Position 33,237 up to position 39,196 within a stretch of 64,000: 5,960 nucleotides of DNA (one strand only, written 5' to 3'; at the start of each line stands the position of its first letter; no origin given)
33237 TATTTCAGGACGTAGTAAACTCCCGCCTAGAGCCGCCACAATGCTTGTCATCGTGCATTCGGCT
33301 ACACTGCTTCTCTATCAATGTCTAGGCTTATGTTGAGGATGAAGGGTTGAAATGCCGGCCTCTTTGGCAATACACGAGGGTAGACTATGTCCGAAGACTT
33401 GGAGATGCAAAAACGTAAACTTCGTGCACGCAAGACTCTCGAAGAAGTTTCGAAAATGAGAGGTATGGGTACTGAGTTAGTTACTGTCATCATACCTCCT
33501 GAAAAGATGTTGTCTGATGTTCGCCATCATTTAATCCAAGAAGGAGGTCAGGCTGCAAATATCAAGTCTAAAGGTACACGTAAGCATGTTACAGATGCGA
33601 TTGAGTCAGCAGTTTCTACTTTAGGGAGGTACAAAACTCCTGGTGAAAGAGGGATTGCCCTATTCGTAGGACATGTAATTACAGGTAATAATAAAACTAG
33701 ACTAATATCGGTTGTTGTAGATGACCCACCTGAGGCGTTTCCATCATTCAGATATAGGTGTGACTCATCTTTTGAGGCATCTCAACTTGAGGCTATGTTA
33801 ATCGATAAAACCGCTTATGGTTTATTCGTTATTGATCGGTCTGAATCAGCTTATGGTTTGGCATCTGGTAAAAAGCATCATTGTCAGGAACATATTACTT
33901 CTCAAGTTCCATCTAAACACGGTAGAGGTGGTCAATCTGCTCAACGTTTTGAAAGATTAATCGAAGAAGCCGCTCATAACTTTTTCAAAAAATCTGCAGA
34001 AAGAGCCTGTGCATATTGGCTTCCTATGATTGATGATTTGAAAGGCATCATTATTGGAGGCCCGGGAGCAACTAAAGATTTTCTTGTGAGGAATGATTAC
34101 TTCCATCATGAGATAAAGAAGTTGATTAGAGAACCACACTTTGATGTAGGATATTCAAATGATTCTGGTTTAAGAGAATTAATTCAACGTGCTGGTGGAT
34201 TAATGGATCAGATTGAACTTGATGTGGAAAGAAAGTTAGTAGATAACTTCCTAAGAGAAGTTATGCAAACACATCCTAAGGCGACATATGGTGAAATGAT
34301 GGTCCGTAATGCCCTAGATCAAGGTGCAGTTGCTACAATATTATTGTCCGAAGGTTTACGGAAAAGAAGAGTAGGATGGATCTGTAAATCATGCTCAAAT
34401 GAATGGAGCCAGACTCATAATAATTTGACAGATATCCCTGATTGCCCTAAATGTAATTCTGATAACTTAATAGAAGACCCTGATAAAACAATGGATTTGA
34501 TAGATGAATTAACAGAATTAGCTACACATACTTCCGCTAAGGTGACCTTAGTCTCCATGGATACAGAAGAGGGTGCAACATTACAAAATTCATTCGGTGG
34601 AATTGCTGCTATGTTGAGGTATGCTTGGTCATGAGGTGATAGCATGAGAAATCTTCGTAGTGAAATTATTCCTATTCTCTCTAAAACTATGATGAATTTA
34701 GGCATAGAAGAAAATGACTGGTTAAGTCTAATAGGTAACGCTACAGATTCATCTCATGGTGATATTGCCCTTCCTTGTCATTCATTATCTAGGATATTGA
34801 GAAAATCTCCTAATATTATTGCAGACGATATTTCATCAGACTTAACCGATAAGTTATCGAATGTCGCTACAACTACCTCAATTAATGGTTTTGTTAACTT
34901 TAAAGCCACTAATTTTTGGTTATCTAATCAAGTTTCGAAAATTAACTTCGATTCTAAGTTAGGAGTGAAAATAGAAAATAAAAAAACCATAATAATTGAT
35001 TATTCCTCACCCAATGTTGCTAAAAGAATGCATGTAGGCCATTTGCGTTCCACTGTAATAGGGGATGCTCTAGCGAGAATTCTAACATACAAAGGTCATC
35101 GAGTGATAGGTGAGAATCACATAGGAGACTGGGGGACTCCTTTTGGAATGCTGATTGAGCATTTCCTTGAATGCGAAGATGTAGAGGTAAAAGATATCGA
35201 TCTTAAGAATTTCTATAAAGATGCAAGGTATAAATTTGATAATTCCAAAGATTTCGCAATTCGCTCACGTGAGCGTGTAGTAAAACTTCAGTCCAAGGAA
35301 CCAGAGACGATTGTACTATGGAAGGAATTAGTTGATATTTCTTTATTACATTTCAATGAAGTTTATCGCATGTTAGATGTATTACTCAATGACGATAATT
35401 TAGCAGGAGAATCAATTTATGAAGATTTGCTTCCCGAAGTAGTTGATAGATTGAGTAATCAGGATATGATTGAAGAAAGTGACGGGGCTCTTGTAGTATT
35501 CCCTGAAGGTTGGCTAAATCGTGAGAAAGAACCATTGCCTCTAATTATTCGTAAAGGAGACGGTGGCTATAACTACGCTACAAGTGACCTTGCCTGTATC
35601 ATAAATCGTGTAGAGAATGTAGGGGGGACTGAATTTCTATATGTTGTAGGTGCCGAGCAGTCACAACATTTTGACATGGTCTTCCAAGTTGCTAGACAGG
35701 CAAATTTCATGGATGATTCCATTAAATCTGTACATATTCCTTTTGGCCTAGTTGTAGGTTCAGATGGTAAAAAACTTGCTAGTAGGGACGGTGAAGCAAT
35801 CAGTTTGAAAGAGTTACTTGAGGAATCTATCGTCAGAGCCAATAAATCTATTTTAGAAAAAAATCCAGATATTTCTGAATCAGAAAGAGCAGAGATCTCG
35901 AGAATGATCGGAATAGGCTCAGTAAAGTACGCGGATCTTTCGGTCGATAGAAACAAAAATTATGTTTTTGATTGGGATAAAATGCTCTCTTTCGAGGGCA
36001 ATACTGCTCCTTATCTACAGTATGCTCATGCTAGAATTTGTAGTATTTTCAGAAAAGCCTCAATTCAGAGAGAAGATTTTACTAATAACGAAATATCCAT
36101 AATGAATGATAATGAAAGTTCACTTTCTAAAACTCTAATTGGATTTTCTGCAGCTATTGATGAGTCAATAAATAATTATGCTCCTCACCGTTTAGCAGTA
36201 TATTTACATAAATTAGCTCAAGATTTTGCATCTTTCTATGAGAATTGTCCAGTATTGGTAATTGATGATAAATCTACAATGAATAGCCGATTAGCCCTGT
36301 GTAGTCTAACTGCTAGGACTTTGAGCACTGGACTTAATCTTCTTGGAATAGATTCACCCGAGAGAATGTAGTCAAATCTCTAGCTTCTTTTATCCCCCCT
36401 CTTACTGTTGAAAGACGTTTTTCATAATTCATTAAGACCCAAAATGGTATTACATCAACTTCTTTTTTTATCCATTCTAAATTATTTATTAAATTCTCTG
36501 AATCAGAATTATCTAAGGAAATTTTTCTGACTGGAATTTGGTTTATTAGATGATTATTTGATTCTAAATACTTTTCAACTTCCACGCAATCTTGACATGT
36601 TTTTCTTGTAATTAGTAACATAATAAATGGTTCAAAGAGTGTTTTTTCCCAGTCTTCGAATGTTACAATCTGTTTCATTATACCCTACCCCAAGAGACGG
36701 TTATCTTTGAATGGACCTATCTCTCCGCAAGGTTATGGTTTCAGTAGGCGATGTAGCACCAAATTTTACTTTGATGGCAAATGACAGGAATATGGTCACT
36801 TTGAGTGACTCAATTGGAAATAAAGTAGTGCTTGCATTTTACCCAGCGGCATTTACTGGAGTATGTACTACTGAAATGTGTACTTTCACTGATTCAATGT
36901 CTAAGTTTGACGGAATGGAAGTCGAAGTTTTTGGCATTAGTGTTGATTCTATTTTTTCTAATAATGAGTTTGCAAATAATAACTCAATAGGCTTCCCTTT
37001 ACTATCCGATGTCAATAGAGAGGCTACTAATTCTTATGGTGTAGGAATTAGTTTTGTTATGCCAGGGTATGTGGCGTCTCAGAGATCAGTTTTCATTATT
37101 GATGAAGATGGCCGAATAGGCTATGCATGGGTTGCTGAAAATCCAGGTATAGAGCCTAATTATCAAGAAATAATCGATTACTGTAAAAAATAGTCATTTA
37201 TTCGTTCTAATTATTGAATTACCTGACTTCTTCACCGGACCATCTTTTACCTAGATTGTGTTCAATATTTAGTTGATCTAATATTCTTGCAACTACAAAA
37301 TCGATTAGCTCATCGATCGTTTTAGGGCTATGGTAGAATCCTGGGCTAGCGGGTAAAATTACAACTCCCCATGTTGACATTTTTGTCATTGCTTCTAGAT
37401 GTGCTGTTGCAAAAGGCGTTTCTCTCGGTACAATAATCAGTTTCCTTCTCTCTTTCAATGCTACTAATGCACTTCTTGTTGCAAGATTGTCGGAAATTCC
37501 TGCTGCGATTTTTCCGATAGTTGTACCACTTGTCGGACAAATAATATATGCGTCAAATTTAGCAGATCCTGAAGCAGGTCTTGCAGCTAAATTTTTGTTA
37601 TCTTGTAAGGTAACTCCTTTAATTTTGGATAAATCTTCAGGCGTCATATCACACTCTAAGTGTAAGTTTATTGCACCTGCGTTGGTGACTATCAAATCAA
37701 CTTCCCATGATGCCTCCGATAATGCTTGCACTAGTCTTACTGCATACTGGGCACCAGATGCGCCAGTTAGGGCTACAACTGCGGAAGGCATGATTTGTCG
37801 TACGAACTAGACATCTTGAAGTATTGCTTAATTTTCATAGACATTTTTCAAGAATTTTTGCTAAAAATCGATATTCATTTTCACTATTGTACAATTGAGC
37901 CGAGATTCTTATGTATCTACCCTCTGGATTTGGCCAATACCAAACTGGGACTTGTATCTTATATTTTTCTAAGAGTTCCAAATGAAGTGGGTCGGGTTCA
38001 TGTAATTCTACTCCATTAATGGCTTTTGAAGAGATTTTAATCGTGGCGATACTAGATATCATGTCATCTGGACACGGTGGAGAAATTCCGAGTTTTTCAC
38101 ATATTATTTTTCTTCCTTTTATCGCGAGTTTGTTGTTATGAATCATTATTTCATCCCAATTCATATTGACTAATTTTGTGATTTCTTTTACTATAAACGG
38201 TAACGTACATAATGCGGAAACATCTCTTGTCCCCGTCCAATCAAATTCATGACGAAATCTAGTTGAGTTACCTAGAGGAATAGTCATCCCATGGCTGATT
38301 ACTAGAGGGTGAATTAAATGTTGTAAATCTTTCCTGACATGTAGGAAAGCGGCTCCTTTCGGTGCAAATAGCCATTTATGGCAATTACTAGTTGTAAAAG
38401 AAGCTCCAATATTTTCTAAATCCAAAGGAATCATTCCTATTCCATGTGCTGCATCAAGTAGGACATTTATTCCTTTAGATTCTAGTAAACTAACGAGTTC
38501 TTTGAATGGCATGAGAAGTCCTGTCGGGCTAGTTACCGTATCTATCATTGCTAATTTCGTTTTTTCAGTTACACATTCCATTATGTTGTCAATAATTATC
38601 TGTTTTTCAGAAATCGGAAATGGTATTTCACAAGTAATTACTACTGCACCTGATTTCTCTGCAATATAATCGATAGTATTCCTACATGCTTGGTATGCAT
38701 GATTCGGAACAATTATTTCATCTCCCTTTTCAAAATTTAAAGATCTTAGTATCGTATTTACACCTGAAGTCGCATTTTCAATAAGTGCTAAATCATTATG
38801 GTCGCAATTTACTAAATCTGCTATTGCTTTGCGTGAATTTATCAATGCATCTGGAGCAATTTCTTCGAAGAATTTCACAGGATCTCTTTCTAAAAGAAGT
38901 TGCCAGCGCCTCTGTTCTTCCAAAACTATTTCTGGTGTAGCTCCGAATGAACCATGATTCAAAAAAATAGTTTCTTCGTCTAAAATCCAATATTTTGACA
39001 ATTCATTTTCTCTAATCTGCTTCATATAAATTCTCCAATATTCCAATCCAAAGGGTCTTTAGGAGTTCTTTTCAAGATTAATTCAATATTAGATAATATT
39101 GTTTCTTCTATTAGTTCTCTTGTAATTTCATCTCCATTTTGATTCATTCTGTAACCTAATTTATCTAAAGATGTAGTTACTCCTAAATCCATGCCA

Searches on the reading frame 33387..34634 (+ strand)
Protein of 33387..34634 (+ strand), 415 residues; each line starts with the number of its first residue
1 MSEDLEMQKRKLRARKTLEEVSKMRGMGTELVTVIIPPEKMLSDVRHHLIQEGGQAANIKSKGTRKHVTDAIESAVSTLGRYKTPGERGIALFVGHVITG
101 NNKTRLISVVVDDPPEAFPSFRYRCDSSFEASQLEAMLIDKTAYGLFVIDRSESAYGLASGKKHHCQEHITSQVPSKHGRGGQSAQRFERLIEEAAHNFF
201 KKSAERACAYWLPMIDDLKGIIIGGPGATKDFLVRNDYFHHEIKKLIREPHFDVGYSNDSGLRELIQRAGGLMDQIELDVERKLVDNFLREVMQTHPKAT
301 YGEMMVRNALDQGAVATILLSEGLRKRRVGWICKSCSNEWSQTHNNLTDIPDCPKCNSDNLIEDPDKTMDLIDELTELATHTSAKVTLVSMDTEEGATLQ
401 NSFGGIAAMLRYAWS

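Call 28: search_protein_families(library=pfam, proteins=[window:33387-34634:+], max_evalue=0.00001)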
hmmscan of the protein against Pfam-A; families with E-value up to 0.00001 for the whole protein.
window:33387-34634:+ (415 aa): 5 families
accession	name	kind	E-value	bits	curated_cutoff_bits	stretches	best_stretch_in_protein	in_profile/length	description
PF03464.20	eRF1_2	-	2e-34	119.2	27.1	1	144-269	2-127/133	eRF1 domain 2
PF03465.20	eRF1_3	-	4.7e-21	75.7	25.8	1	281-413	4-105/106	eRF1 domain 3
PF03463.20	eRF1_1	-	6.3e-14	52.5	23.8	1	16-138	2-123/123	eRF1 domain 1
PF18859.6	acVLRF1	-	2.1e-10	41.4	27.1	1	147-269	5-124/130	Actinobacteria/chloroflexi VLRF1 release factor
PF18854.6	baeRF_family10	-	3.6e-07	31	27.1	1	134-230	6-104/143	Bacterial archaeo-eukaryotic release factor family 10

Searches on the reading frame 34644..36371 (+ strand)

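Call 72: search_protein_families(library=pfam, proteins=[window:34644-36371:+], max_evalue=0.05)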
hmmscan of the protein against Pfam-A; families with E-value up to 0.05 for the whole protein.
window:34644-36371:+ (575 aa): 7 families
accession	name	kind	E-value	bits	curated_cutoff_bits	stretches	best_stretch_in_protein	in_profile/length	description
PF00750.26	tRNA-synt_1d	-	7.2e-106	354.5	23.3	1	103-444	9-349/349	tRNA synthetases class I (R), catalytic domain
PF05746.21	DALR_1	-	2.2e-35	121.7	22.3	1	458-575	1-117/117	DALR anticodon binding domain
PF03485.21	Arg_tRNA_synt_N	-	2.5e-08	34.9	21.5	1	8-87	7-84/85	Arginyl tRNA synthetase N terminal domain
PF00133.28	tRNA-synt_1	-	0.00019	20.8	22.7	1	102-195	12-105/414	tRNA synthetases class I (I, L, M and V)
PF04735.17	Baculo_helicase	-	0.015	13.3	25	0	58-128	935-1005/1307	Baculovirus DNA helicase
PF01406.26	tRNA-synt_1e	-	0.028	14.2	27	0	113-154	7-48/301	tRNA synthetases class I (C) catalytic domain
PF09334.17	tRNA-synt_1g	-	0.05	12.8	20.1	0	123-155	8-40/391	tRNA synthetases class I (M)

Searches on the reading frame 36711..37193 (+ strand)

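Call 72: search_protein_families(library=pfam, proteins=[window:36711-37193:+], max_evalue=0.05)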
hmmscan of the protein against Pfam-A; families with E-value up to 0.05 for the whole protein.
window:36711-37193:+ (160 aa): 3 families
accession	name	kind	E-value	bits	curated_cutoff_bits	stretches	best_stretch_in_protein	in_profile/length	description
PF00578.27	AhpC-TSA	-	2.8e-34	118.2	26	1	12-138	1-123/124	AhpC/TSA family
PF08534.16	Redoxin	-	4.4e-24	85.4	26.6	1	12-154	2-147/148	Redoxin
PF13911.12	AhpC-TSA_2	-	0.033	15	27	0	61-110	4-53/114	AhpC/TSA antioxidant enzyme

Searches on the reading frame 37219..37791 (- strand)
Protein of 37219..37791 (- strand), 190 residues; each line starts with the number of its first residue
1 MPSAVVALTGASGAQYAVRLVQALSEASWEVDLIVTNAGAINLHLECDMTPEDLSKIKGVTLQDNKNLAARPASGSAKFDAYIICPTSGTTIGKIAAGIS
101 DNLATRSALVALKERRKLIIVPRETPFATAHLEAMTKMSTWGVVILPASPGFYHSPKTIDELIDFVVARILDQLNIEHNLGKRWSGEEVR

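Call 72: search_protein_families(library=pfam, proteins=[window:37219-37791:-], max_evalue=0.05)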
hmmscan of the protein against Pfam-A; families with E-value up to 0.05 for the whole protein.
window:37219-37791:- (190 aa): 1 family
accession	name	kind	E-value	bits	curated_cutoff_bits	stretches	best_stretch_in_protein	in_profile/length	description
PF02441.25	Flavoprotein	-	4.4e-42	143.9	22.7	1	5-174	4-162/162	Flavoprotein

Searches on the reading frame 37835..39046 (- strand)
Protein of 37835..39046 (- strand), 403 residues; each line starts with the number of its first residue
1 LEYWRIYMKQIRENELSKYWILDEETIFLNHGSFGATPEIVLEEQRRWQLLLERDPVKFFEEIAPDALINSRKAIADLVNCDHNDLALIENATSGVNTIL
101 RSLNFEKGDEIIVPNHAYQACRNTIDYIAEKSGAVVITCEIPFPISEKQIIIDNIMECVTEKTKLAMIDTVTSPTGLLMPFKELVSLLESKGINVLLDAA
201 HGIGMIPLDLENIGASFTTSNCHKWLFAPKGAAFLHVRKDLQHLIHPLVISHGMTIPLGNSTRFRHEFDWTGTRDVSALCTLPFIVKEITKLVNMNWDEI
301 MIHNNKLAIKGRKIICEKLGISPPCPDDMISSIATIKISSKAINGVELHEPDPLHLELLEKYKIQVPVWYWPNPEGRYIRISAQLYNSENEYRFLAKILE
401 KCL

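Call 72: search_protein_families(library=pfam, proteins=[window:37835-39046:-], max_evalue=0.05)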
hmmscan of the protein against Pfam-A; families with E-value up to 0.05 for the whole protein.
window:37835-39046:- (403 aa): 5 families
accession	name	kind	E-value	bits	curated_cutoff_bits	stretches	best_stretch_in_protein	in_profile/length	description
PF00266.25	Aminotran_5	-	1.9e-26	93.4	21.5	1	66-257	43-233/371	Aminotransferase class-V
PF01041.23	DegT_DnrJ_EryC1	-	1.9e-10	41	19.8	1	89-205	45-152/360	DegT/DnrJ/EryC1/StrS aminotransferase family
PF00155.27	Aminotran_1_2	-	4.3e-10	39.8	19.7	1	46-207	28-194/361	Aminotransferase class I and II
PF01053.26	Cys_Met_Meta_PP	-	9.4e-07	28.1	27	1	94-207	75-182/381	Cys/Met metabolism PLP-dependent enzyme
PF01276.26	OKR_DC_1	-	0.0009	18.5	27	1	71-241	71-257/417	Orn/Lys/Arg decarboxylase, major domain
